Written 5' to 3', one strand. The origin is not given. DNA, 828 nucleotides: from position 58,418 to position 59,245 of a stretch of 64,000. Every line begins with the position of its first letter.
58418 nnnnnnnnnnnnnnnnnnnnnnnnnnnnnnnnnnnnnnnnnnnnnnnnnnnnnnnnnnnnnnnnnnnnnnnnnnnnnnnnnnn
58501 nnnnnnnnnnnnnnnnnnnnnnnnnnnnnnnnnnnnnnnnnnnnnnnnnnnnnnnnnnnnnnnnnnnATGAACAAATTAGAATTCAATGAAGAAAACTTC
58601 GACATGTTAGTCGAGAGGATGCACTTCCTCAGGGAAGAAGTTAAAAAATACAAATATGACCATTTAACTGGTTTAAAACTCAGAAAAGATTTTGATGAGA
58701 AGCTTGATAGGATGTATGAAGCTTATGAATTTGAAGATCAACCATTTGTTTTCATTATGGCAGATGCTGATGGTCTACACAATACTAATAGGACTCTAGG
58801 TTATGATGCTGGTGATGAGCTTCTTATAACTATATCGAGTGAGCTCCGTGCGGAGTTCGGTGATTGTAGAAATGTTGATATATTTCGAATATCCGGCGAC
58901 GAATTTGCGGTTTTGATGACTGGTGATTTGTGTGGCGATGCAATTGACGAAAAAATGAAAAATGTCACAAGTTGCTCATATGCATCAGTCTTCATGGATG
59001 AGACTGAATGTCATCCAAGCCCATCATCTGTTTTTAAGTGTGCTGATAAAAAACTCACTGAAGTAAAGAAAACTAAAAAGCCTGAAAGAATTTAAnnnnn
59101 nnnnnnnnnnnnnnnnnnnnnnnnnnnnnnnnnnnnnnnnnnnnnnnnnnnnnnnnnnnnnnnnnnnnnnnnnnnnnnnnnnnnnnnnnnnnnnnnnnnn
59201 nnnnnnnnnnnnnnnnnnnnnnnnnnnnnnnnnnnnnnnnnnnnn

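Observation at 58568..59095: Phage-encoded minimal GGDEF-domain protein (SGDEF variant) - potential cyclic-dinucleotide synthase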

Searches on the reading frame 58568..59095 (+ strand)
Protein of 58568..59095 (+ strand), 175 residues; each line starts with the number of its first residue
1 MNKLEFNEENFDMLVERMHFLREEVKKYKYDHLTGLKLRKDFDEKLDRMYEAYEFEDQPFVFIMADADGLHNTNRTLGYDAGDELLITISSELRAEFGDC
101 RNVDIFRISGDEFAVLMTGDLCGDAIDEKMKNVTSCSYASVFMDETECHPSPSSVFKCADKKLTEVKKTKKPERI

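Call 3: search_protein_families(library=pfam, proteins=[window:58568-59092:+], max_evalue=10)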
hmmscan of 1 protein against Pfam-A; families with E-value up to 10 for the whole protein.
window:58568-59092:+ (175 aa): 1 family
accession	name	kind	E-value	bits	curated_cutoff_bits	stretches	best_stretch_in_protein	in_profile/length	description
PF00990.26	GGDEF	-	9.7e-17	61.6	23.8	1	29-119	2-90/161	Diguanylate cyclase, GGDEF domain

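Call 4: search_protein_families(library=phrogs, proteins=[window:58568-59092:+], max_evalue=1)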
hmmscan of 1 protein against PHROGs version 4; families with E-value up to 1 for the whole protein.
window:58568-59092:+ (175 aa): 6 families
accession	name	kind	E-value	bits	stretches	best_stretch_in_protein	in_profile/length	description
phrog_5594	-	unknown function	7.3e-15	55.9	1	27-125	357-451/528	-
phrog_14602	-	unknown function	1.1e-13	51.9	1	26-133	176-283/336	-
phrog_11823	-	unknown function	5.2e-12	45.9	1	29-153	263-385/693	-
phrog_9661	-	unknown function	5.4e-10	40.1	1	16-118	105-201/274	-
phrog_8342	-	unknown function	2.2e-07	31.1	1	29-117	249-334/407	-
phrog_26035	-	unknown function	9.8e-07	29.1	1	9-120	279-383/446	-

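Call 5: search_protein_families(library=ncbifam, proteins=[window:58568-59092:+], max_evalue=10)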
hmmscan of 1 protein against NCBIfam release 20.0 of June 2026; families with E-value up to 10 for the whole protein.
window:58568-59092:+ (175 aa): 20 families
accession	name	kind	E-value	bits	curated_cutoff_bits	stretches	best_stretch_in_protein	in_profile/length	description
NF007423.1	PRK09966.1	equivalog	4.4e-18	65.3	325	1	27-145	238-355/390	diguanylate cyclase DgcN/YfiN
TIGR00254.1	GGDEF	domain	8.8e-16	58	37.4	1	30-130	7-105/168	diguanylate cyclase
NF007380.0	PRK09894.1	equivalog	9.1e-13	48.2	256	1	27-119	128-216/296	diguanylate cyclase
NF038266.1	diguan_SiaD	equivalog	2.5e-12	46.7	290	1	26-119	91-183/252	biofilm regulation diguanylate cyclase SiaD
NF047872.1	GGDEF_GdpS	equivalog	6e-12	45.4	400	1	26-119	185-276/355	GGDEF domain-containing protein GdpS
NF007135.0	PRK09581.1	equivalog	1.1e-11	44.2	474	1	23-121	287-383/457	PleD family two-component system response regulator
NF047654.1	DiguCycDgcRLepto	equivalog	4.3e-11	42.3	500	1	17-119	121-222/295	diguanylate cyclase DgcR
NF051473.1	DigCycDgcsShew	equivalog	8.8e-11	41.7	400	1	26-121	133-226/291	diguanylate cyclase DgcS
NF045675.1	PhdiestaseDibA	equivalog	4.1e-10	38.6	980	1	28-118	203-291/623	phosphodiesterase DibA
NF007599.0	PRK10245.1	equivalog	1.3e-09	37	402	1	30-127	212-307/371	diguanylate cyclase AdrA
NF007298.0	PRK09776.1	equivalog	9.3e-09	33.7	1135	1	20-118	676-772/1111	diguanylate cyclase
NF052458.1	PhdiestGepA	equivalog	1.6e-08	33.3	1200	1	27-144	424-533/840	phosphodiesterase GepA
NF040885.1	diguan_DgcJ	equivalog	1.9e-08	33.6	500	1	17-118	328-429/493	diguanylate cyclase DgcJ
NF045673.1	c-di-GMPRcptLapD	equivalog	2.1e-08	33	1020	1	17-127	228-335/647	cyclic di-GMP receptor LapD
NF008467.0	PRK11359.1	equivalog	1.1e-07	30.3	857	1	28-134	376-479/800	oxygen-sensing cyclic-di-GMP phosphodiesterase DosP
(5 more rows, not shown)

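Call 8: search_dna_similar(query=window:58568-59092:+, collection=phages, mode=protein, max_rows=40, max_evalue=0.001)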
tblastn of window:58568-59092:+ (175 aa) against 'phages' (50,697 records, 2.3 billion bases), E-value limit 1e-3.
Records with a match: 17; places in all: 17; records where one place covers at least 80% of the query: 0.
Best place of each record, by identity: <60% 17.
By first word of the organism name: Bacteriophage 13; Acinetobacter 2; Pseudomonas 1; Staphylococcus 1.
By host as written in the record: - 15; Pseudomonas aeruginosa 1; Staphylococcus aureus 1.
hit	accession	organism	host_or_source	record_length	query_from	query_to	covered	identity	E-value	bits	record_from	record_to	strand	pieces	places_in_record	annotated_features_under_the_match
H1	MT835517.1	Bacteriophage sp.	human fecal samples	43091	20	148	74%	34.0%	6e-8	57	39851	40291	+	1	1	record has no annotation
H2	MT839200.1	Bacteriophage sp.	human fecal samples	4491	28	151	71%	34.4%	2e-7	55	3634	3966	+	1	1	record has no annotation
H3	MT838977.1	Bacteriophage sp.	human fecal samples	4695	1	130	74%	30.8%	2e-7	55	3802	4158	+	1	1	record has no annotation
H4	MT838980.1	Bacteriophage sp.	human fecal samples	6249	16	127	64%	34.2%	1e-4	47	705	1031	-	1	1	record has no annotation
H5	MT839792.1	Bacteriophage sp.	human fecal samples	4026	30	141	64%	33.0%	4e-4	45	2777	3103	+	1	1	record has no annotation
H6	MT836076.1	Bacteriophage sp.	human fecal samples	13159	14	117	59%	35.2%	3e-4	46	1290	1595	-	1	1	record has no annotation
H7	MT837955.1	Bacteriophage sp.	human fecal samples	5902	28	131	59%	33.7%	5e-6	51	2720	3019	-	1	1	record has no annotation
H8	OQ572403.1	Pseudomonas phage Y1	Pseudomonas aeruginosa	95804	31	131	58%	34.6%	6e-6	51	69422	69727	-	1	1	record has no annotation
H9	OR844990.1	Staphylococcus phage SA 1306 Kay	Staphylococcus aureus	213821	15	117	59%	33.6%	2e-6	53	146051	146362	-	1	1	record has no annotation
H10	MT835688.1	Bacteriophage sp.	human fecal samples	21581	15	119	60%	32.4%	2e-4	46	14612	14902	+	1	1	record has no annotation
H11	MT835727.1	Bacteriophage sp.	human fecal samples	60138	29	130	58%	33.0%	2e-4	47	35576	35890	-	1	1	record has no annotation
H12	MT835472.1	Bacteriophage sp.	human fecal samples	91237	31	135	60%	31.4%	9e-6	50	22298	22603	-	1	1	record has no annotation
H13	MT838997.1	Bacteriophage sp.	human fecal samples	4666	30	120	52%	35.9%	3e-6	52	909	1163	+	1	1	record has no annotation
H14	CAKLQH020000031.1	Acinetobacter phage MD-2021a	not known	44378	31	118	50%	37.1%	2e-5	49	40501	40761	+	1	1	gmr_2: RNase II stability modulator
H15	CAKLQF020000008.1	Acinetobacter phage MD-2021a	not known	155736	31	118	50%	37.1%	2e-5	49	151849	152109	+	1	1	gmr_1: RNase II stability modulator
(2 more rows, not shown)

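Call 13: find_homologous_proteins(query=window:58568-59092:+, max_evalue=0.001)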
Query window:58568-59092:+ (175 aa): 27 proteins with E <= 0.001 among 83 candidates.
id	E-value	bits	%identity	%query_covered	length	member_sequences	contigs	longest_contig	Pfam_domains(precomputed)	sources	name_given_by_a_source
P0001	6.2e-105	366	94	100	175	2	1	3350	PF00990.27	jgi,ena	-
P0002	1.6e-98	345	89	100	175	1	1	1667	PF00990.27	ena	-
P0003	1.2e-67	245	64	98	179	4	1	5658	PF00990.27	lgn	-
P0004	5.6e-61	223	60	99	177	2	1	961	PF00990.27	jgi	-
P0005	3.6e-57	211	57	98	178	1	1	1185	PF00990.27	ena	-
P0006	2.2e-56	208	56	99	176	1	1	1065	PF00990.27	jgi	-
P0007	7.8e-56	207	57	98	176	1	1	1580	PF00990.27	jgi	-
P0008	1.3e-55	206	61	90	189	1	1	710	PF00990.27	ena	-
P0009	6.1e-44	168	48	100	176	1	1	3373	PF00990.27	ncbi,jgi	jgi:GGDEF domain-containing protein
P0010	1.5e-43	167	51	95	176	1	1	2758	PF00990.27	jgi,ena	-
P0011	4.8e-43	165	46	95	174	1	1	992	PF00990.27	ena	-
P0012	1.1e-42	164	44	100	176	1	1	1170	PF00990.27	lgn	-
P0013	5.5e-27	113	39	91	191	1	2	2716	PF00990.27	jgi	jgi:diguanylate cyclase (GGDEF)-like protein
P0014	1.1e-7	50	45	51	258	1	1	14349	PF13426.14,PF08448.17,PF00989.32,PF00990.27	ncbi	-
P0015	3.4e-7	48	35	62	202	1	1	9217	PF00990.27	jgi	jgi:diguanylate cyclase (GGDEF)-like protein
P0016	4.1e-7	48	38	63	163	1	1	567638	PF00990.27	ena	-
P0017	5.9e-7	48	39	60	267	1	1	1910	PF13426.14,PF00990.27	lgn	-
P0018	6.7e-7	47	35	59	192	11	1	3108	PF00990.27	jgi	-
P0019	1.2e-6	47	29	82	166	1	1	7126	PF00990.27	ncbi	-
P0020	4.8e-6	45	35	55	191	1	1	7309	PF00990.27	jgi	jgi:diguanylate cyclase (GGDEF)-like protein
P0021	3.0e-5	42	28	82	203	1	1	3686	PF00990.27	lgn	-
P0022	7.1e-5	41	39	45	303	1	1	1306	PF13185.13,PF00990.27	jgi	-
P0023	2.5e-4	39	35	54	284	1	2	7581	PF13493.12,PF00990.27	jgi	jgi:diguanylate cyclase (GGDEF)-like protein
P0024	2.6e-4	39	36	55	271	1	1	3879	PF00990.27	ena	-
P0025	5.6e-4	38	40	52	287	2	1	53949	PF13492.13,PF00990.27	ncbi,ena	-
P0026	6.3e-4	38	36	55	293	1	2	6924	PF00990.27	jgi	jgi:diguanylate cyclase (GGDEF)-like protein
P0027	7.1e-4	38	40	49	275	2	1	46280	PF00990.27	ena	-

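Call 14: search_solved_structures(query=window:58568-59092:+, max_evalue=0.001, show_alignments=4)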
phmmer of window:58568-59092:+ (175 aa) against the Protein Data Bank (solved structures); distinct sequences matched with E-value up to 0.001: 35.
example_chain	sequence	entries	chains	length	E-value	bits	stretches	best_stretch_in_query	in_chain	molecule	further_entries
3i5c_A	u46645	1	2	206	9.9e-10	41.9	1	8-131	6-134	Fusion of General control protein GCN4 and WSPR response regulator protein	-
9t28_A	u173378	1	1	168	1.8e-08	37.8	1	31-131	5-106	diguanylate cyclase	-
3i5b_A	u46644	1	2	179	2.1e-08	37.5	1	30-131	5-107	WspR response regulator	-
7a7e_A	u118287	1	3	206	3.4e-08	36.9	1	29-123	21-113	Diguanylate cyclase TpbB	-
6zxb_A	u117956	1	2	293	3.9e-08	36.7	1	22-123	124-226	Putative GGDEF/response regulator receiver domain protein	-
6zxc_A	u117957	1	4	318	4.8e-08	36.4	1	22-123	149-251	Putative GGDEF/response regulator receiver domain protein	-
3bre_A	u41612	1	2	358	5e-08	36.3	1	29-131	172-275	Probable two-component response regulator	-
5m3c_A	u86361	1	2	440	6.2e-08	36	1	28-119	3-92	Diguanylate cyclase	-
3icl_A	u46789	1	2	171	6.8e-08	35.9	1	31-120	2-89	EAL/GGDEF domain protein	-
6zxm_A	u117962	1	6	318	1.2e-07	35.1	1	22-123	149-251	Putative GGDEF/response regulator receiver domain protein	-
4iob_A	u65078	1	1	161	5.5e-07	32.9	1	33-123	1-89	Diguanylate cyclase TpbB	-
4urs_A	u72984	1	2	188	1.2e-06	31.9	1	14-131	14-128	DIGUANYLATE CYCLASE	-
7e6g_A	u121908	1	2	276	1.4e-06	31.6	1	30-124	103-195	Putative GGDEF domain protein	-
5xgb_A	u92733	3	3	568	1.7e-06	31.3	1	12-119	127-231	Uncharacterized protein | Uncharacterized protein PA0861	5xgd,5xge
4urg_A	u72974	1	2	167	1.5e-05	28.3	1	30-127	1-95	DIGUANYLATE CYCLASE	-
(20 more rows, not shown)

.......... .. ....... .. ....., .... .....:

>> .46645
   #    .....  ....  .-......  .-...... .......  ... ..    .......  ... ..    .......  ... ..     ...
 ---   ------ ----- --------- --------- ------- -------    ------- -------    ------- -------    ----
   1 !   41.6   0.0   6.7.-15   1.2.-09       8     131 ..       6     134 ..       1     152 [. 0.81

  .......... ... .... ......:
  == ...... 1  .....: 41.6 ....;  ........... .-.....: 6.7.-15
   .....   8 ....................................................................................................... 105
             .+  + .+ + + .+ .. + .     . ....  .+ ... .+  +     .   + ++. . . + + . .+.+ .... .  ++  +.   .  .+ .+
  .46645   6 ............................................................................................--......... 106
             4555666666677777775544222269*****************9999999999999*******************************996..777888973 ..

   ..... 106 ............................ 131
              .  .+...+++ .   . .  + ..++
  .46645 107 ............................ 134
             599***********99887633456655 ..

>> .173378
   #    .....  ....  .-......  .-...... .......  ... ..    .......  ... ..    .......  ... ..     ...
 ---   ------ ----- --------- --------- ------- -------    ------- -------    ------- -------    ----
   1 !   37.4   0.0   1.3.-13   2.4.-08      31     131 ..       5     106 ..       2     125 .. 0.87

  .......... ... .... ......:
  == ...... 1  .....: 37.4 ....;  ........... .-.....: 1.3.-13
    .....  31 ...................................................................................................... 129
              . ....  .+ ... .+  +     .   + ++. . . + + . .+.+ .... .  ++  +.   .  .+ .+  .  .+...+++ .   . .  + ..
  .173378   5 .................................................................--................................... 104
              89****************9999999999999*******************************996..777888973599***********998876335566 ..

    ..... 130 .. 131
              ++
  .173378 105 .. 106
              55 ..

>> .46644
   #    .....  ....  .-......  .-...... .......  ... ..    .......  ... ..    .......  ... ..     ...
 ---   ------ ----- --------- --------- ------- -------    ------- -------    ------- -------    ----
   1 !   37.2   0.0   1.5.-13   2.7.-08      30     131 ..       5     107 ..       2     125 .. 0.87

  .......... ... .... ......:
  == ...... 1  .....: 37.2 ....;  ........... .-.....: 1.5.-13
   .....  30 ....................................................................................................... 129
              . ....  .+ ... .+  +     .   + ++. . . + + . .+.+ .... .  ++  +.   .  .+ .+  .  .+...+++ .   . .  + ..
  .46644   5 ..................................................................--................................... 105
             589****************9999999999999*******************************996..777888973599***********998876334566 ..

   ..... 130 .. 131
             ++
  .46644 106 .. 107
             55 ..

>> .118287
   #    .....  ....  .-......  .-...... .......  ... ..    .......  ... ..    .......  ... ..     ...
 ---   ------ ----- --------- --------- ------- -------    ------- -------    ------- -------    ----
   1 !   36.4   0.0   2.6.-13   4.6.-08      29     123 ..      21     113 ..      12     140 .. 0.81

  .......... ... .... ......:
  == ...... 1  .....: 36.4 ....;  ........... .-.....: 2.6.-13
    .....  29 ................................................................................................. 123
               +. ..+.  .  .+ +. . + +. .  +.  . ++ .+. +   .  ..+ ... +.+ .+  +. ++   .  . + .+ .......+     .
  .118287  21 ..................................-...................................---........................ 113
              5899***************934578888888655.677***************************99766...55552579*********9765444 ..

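Call 19: find_related_loci(query=A1, collection=viral_contigs, flank=10000)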
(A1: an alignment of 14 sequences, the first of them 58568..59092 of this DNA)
Query A1 (175 aa) in viral_contigs; peptide patterns used: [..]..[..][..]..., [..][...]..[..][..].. (x = any residue, [..] = any of these).
142 stretches matched a pattern; 18 encode a relative of the query (tblastn E <= 1e-3); 18 distinct loci.
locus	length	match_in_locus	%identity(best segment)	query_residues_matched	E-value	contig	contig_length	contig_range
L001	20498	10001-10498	46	4-170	5e-46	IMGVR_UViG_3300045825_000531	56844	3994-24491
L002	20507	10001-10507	42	4-174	1e-40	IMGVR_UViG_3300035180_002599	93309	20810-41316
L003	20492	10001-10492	41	4-167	2e-39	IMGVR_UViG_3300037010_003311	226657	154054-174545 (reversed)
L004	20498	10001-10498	34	3-174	6e-24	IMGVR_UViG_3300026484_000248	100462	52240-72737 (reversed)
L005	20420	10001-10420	32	13-163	1e-19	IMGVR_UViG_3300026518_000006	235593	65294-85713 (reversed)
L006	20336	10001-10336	37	8-116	2e-13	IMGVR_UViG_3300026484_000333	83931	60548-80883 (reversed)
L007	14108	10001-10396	30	21-167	7e-13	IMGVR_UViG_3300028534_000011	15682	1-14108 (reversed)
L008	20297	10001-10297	37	21-116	8e-12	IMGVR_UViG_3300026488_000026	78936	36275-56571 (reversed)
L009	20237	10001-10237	38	23-116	2e-11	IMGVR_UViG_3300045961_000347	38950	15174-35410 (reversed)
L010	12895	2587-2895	34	9-116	3e-11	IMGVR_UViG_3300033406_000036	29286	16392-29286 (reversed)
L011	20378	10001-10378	30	15-155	4e-10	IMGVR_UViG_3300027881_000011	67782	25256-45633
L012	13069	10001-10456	26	31-175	1e-6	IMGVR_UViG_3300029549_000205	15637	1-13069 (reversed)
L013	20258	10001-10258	37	30-117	2e-6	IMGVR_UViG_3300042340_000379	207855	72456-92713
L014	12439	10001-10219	34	31-116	2e-6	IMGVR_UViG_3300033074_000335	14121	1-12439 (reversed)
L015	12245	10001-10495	25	16-171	4e-6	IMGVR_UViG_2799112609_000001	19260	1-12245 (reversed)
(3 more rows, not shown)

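Call 25: predict_structure(alignment_id=A1)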
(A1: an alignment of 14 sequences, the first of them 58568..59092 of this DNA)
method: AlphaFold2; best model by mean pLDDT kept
length: 175 residues; sequences in the alignment: 14
mean_pLDDT: 87.0   pTM: 0.76
mean pLDDT of the five models: 87.0, 85.8, 85.7, 84.6, 81.9
residues with pLDDT >= 90: 108; 70-90: 48; 50-70: 17; < 50: 2
segments of 3 or more residues with pLDDT < 50: none
pLDDT, mean of each block of 10 residues (from residue 1): 68 81 61 91 95 91 95 93 96 93 91 90 87 93 83 95 90 56
secondary structure, 60 per line:
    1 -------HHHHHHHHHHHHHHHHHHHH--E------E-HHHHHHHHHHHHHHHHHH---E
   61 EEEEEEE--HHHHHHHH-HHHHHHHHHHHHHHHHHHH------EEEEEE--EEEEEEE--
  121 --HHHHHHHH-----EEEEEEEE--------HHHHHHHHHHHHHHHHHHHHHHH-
elements in order: H8-27 H39-56 E60-67 H70-77 H79-97 E104-109 E112-118 H123-130 E136-143 H152-174

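Call 28: search_protein_representatives(alignment_id=A1)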
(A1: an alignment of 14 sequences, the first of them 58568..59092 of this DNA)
Query: 14 sequences, 175 profile positions. Proteins with E-value up to 0.001 (for the whole library): 278449; up to 1e-10: 9623; up to 1e-30: 23. The best 150 are listed.
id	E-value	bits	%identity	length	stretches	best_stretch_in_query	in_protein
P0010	8.0e-68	244.0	-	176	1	3-174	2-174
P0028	1.8e-61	223.3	-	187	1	3-168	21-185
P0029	2.5e-58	213.1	-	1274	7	30-142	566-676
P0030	1.2e-55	204.3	-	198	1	2-170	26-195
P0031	1.2e-52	194.6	-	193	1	10-174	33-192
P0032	1.4e-44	168.4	-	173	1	10-174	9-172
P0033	1.7e-43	164.8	-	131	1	41-171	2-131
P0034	5.2e-43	163.2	-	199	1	7-174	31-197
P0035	2.5e-42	161.0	-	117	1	10-122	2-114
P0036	1.7e-40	155.0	-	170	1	3-172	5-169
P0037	4.5e-40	153.7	-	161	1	17-173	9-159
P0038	9.2e-40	152.7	-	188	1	11-171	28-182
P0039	1.5e-38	148.7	-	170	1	11-169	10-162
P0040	2.0e-36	141.8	-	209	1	22-171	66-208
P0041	2.4e-36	141.6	-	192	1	2-172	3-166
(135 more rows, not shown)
